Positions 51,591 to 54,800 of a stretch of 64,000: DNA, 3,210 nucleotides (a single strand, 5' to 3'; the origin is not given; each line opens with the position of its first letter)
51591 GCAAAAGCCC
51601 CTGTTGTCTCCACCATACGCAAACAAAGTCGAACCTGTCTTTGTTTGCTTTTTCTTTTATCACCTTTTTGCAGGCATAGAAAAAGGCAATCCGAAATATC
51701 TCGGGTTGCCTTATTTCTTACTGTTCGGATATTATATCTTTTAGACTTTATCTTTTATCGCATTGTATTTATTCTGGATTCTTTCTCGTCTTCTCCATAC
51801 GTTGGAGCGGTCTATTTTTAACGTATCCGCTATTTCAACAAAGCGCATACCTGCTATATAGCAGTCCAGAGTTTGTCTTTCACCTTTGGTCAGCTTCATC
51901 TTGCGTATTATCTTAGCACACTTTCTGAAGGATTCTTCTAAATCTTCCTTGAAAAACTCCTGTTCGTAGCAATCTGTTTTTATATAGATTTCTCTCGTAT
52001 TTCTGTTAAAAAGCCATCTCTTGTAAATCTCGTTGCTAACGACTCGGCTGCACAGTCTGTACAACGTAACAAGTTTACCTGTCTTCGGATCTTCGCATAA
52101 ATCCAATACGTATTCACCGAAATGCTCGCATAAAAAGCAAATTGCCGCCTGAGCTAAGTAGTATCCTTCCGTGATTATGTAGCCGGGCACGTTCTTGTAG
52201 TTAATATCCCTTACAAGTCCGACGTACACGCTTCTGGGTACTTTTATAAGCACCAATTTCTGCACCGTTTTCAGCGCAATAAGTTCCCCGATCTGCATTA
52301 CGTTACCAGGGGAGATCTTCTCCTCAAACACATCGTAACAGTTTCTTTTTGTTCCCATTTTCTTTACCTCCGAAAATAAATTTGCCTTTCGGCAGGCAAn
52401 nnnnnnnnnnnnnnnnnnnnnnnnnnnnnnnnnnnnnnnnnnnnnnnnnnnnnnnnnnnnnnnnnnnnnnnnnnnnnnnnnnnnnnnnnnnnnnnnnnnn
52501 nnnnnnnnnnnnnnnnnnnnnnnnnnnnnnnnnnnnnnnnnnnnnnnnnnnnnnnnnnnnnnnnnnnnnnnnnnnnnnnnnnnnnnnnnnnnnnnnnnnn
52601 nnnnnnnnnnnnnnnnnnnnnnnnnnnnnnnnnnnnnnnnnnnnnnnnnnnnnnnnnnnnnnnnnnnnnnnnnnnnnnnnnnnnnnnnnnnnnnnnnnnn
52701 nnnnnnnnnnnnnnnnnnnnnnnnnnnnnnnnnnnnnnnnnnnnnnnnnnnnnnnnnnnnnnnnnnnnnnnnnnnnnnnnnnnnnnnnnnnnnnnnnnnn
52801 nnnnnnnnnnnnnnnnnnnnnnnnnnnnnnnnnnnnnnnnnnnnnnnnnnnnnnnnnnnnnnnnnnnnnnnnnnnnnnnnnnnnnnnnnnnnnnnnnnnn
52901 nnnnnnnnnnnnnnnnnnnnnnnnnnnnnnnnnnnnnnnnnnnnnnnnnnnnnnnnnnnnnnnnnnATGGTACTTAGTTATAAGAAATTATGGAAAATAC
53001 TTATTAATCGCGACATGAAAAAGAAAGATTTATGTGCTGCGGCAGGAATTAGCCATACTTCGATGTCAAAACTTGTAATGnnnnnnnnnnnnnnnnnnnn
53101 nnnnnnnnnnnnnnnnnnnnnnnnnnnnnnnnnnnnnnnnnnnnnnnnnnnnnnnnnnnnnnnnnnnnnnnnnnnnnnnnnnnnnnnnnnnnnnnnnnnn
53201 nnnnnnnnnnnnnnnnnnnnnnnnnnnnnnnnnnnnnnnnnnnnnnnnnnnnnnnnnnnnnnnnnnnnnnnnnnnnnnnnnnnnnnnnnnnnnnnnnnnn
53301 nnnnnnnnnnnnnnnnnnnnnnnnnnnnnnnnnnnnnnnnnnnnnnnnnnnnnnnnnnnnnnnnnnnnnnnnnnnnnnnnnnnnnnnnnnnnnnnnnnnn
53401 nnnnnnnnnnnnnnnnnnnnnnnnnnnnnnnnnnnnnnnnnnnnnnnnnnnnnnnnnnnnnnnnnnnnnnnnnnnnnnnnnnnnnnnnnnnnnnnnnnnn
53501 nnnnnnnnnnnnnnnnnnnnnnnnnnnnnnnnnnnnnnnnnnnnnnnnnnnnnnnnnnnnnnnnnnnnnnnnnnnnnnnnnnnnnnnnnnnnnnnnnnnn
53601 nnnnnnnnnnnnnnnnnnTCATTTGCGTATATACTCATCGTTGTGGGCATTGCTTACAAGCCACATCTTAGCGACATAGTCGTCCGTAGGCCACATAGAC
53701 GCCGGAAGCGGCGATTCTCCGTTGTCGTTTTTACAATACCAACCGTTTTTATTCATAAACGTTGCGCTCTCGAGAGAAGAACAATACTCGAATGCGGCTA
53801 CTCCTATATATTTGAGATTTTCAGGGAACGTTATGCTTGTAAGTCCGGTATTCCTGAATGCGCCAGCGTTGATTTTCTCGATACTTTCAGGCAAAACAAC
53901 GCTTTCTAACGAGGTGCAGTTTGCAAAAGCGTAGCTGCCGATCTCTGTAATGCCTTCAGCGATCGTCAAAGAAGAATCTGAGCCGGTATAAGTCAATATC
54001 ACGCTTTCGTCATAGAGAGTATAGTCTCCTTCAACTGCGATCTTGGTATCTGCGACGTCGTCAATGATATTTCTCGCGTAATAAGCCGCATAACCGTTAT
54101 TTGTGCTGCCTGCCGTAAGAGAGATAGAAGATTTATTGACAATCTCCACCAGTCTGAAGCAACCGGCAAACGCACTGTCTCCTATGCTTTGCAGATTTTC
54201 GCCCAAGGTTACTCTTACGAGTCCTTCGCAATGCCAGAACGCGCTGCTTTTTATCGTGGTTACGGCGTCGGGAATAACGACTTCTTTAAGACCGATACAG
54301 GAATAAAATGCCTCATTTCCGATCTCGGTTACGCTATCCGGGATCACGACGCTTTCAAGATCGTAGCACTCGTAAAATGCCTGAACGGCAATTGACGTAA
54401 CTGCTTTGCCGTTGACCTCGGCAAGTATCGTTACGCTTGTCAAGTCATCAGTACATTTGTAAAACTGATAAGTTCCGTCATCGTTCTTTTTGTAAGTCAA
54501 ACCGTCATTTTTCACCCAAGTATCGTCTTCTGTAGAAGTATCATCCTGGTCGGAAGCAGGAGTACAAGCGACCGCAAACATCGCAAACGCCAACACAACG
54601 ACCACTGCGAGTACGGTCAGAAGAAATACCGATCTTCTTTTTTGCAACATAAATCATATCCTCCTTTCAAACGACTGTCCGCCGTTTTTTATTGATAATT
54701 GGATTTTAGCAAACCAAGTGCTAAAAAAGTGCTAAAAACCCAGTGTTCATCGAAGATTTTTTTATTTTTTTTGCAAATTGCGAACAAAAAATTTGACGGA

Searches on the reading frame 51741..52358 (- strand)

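Call 48: search_protein_families(library=pfam, proteins=[window:51741-52358:-], max_evalue=0.01)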
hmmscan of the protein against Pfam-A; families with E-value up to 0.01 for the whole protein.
window:51741-52358:- (205 aa): 2 families
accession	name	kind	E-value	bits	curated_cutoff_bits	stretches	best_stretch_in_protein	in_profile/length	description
PF00196.25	GerE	-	0.0015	18.6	23.5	1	155-200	2-47/57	Bacterial regulatory proteins, luxR family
PF24237.1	INO80E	-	0.0098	16.6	27.8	0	130-152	17-39/48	INO80 complex subunit E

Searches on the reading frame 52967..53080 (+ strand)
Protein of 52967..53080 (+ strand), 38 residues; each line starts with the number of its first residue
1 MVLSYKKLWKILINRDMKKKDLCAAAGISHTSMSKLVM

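Call 48: search_protein_families(library=pfam, proteins=[window:52967-53080:+], max_evalue=0.01)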
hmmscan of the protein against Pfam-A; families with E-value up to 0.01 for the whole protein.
seq(38 aa): 1 family
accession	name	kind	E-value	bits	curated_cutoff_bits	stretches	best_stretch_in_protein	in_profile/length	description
PF13443.12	HTH_26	-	1e-07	32.5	22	1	7-37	1-31/63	Cro/C1-type HTH DNA-binding domain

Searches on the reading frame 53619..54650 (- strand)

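Call 48: search_protein_families(library=pfam, proteins=[window:53619-54650:-], max_evalue=0.01)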
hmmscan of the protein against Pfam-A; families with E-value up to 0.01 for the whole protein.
window:53619-54650:- (343 aa): 2 families
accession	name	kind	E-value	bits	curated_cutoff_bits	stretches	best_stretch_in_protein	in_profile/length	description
PF13306.12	LRR_5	-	4.1e-49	166.2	27.7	2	60-176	5-112/127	BspA type Leucine rich repeat region (6 copies)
PF13855.12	LRR_8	-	0.00036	20.7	27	0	130-167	13-51/61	Leucine rich repeat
